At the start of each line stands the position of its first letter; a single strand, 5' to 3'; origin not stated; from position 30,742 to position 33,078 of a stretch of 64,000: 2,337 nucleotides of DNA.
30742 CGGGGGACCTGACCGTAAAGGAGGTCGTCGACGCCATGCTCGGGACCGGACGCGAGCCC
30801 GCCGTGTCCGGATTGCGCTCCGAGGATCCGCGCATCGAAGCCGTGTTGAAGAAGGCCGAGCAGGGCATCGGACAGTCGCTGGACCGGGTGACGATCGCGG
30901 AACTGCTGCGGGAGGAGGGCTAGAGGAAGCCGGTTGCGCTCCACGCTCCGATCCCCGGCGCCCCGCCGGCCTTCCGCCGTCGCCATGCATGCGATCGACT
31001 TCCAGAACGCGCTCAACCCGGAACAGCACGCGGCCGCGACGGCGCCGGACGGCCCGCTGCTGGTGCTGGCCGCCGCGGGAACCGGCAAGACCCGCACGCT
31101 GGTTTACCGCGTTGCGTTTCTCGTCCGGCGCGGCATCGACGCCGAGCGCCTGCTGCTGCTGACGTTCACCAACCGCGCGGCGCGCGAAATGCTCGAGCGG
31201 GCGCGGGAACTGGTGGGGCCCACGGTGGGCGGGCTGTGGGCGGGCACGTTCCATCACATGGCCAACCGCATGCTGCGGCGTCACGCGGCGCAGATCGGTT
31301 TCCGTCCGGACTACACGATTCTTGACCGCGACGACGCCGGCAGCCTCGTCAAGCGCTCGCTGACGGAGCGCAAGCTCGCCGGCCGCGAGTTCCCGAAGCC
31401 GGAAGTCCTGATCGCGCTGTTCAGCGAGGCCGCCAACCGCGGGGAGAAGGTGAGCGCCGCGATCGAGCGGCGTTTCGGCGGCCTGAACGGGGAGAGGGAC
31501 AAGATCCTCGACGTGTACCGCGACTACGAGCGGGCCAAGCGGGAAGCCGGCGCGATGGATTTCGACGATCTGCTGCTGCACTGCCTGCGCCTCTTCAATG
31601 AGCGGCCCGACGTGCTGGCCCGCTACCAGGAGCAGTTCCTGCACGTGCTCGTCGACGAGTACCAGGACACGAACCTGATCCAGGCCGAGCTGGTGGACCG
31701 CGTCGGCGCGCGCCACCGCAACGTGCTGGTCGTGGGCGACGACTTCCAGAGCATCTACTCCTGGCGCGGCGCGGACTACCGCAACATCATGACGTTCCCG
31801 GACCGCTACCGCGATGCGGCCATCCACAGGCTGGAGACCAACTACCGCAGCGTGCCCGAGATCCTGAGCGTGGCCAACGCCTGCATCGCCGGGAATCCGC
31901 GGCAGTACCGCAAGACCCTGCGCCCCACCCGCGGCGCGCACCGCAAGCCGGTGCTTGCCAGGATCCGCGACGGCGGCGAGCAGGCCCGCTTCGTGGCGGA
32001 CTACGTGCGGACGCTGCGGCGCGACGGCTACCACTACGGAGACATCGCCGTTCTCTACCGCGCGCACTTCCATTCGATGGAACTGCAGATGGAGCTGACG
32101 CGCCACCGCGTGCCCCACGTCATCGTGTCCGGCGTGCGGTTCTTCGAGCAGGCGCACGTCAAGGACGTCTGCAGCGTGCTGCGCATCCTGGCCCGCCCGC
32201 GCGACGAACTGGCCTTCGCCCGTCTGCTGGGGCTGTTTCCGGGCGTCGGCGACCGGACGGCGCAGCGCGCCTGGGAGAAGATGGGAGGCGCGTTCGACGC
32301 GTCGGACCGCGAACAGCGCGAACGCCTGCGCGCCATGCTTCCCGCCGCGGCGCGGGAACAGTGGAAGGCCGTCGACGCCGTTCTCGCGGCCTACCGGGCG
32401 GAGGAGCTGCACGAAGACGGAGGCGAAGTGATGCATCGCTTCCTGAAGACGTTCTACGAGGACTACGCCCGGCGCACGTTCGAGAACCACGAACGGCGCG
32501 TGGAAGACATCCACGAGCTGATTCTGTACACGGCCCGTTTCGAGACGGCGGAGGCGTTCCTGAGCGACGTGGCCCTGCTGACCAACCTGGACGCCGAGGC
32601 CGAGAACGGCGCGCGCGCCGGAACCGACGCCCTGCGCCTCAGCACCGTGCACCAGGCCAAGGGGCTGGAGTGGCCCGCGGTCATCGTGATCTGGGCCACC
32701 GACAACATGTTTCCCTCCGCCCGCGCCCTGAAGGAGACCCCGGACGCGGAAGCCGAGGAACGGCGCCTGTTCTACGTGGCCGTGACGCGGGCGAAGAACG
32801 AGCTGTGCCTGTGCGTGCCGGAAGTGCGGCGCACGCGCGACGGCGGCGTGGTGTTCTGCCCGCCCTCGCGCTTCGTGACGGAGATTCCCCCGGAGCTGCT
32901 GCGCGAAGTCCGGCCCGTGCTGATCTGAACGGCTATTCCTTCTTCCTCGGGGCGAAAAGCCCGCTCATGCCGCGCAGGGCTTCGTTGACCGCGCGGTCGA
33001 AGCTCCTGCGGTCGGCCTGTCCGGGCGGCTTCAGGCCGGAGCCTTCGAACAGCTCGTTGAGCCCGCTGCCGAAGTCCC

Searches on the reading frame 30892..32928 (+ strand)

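Call 40: search_protein_families(library=pfam, proteins=[window:30892-32928:+], max_evalue=0.00001)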
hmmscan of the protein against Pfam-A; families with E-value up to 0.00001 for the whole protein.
window:30892-32928:+ (678 aa): 6 families
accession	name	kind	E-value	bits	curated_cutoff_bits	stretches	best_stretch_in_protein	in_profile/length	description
PF00580.27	UvrD-helicase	-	1.1e-75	255.3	23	1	41-306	1-270/271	UvrD/REP helicase N-terminal domain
PF13361.12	UvrD_C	-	6.1e-51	174.3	25.6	1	313-640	2-345/350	UvrD-like helicase C-terminal domain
PF13245.12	AAA_19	-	1.1e-20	74.7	25.1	1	48-290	5-132/134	AAA domain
PF13538.12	UvrD_C_2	-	1.8e-12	47.4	27.4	1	582-640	3-51/52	UvrD-like helicase C-terminal domain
PF01443.25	Viral_helicase1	-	9.1e-07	29.3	21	0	564-641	163-227/228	Viral superfamily 1 RNA helicase core domain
PF13604.12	AAA_30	-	3.9e-06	27.2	27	0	41-116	2-77/191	AAA domain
